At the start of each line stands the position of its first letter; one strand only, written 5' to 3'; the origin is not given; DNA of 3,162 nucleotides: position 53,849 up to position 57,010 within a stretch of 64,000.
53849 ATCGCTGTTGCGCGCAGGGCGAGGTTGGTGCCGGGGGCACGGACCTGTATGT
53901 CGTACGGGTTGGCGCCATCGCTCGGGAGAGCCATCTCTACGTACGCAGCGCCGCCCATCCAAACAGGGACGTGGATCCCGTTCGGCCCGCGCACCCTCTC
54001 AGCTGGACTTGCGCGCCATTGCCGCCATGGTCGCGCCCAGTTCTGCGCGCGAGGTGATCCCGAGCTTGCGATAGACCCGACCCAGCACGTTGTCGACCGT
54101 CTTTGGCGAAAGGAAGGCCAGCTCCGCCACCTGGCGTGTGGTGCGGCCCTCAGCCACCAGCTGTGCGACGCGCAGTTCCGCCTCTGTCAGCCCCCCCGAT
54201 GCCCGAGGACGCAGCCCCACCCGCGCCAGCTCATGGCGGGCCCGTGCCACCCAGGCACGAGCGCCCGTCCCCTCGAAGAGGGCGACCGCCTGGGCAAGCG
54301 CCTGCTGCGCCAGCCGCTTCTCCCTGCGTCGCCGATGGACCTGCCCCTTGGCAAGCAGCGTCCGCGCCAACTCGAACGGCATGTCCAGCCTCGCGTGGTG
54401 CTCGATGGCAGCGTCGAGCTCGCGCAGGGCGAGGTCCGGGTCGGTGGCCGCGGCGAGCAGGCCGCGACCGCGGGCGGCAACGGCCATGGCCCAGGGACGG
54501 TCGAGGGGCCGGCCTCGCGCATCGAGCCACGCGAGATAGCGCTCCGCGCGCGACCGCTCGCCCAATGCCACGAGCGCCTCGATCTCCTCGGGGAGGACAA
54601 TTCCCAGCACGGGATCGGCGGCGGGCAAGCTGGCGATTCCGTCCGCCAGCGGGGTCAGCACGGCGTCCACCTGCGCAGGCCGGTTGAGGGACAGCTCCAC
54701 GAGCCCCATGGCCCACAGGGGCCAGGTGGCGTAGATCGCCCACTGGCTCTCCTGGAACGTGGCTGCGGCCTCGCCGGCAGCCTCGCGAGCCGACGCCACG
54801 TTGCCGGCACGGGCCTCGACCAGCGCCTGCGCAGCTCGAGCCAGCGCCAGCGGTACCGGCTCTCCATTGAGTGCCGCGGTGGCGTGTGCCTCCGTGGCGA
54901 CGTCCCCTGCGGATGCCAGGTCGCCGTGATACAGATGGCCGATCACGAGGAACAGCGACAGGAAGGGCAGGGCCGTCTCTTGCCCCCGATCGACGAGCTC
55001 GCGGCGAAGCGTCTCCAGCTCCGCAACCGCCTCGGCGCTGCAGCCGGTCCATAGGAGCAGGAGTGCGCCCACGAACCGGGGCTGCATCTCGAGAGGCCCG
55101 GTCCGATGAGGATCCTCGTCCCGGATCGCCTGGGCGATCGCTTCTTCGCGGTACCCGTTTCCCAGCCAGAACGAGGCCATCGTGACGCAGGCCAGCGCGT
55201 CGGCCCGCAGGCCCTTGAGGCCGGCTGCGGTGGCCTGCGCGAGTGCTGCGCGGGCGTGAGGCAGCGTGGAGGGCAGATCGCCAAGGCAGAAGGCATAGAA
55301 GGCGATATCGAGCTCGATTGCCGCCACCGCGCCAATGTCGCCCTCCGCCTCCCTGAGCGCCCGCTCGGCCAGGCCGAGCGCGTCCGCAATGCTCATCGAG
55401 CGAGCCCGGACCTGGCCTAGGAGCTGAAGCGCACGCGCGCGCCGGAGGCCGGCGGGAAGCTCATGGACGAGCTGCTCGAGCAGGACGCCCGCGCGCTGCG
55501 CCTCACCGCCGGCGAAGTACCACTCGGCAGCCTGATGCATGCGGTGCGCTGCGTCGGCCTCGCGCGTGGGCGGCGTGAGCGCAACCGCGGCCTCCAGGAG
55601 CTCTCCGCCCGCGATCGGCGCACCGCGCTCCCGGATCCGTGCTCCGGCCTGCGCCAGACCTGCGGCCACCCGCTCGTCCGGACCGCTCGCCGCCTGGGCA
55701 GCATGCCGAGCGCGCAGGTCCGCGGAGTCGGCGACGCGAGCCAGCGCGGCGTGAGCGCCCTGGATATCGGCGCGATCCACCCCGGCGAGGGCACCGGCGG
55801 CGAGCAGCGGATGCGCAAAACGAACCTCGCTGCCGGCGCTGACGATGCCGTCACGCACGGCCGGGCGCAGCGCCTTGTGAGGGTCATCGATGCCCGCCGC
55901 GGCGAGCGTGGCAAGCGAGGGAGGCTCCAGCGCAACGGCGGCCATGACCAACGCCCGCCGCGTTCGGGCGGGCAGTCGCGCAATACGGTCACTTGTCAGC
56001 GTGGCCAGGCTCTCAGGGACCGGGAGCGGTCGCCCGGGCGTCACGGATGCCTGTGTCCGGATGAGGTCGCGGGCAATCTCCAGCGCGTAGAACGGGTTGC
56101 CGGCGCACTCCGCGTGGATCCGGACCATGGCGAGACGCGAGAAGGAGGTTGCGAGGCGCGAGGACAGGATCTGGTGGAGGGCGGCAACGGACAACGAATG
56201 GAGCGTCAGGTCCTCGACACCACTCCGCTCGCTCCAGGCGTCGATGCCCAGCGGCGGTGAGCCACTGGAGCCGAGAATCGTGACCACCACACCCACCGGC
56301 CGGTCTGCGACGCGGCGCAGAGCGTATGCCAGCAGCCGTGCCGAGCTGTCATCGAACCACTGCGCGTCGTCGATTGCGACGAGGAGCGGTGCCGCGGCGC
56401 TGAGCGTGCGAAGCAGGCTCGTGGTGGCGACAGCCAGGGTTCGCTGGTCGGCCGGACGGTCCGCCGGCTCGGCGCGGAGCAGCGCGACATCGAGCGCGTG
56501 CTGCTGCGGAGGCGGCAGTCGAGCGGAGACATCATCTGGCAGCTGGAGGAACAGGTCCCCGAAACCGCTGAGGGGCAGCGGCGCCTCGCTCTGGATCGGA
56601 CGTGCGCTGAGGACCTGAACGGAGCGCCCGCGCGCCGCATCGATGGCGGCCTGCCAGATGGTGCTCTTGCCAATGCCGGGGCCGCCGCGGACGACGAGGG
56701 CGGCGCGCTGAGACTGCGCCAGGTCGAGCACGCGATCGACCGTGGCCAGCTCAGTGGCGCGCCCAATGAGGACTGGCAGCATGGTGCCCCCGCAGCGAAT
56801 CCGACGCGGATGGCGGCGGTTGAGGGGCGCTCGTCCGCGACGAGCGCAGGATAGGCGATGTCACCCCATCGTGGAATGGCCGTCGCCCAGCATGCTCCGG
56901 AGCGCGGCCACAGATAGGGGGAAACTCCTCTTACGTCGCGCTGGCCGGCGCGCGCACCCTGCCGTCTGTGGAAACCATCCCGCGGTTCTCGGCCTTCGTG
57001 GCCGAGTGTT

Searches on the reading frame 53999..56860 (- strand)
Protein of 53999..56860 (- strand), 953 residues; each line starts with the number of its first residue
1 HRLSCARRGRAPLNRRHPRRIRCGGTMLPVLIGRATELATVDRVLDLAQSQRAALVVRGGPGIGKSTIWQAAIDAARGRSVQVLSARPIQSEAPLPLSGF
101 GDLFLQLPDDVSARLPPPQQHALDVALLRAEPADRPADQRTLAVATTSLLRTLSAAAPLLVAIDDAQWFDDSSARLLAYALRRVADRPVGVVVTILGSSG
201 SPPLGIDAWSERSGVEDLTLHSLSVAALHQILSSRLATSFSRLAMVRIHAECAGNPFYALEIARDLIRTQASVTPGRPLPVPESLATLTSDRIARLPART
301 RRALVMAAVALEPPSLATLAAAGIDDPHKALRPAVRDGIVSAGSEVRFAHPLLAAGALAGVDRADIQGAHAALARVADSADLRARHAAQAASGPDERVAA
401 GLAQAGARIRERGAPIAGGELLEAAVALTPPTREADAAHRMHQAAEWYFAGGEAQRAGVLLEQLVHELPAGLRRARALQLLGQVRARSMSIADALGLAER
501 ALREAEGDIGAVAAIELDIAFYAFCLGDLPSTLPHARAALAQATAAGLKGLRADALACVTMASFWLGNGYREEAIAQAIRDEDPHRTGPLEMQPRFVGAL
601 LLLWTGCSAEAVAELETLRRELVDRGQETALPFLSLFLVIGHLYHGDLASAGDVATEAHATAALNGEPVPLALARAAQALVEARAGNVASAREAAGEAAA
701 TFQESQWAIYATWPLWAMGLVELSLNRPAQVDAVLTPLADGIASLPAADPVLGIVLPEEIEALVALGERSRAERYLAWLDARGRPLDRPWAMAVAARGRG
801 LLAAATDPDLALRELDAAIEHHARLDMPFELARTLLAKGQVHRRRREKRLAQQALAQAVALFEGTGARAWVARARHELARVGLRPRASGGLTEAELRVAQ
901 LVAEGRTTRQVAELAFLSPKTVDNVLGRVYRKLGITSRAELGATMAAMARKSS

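Call 59: search_protein_families(library=pfam, proteins=[window:53999-56860:-], max_evalue=0.00001)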
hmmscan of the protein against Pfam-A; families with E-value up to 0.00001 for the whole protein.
window:53999-56860:- (953 aa): 2 families
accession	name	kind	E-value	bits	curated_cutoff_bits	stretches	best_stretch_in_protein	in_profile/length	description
PF13191.12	AAA_16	-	8.2e-20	72.4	32.6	1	31-191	2-166/167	AAA ATPase domain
PF00196.25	GerE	-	7.4e-11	42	23.5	1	891-941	3-53/57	Bacterial regulatory proteins, luxR family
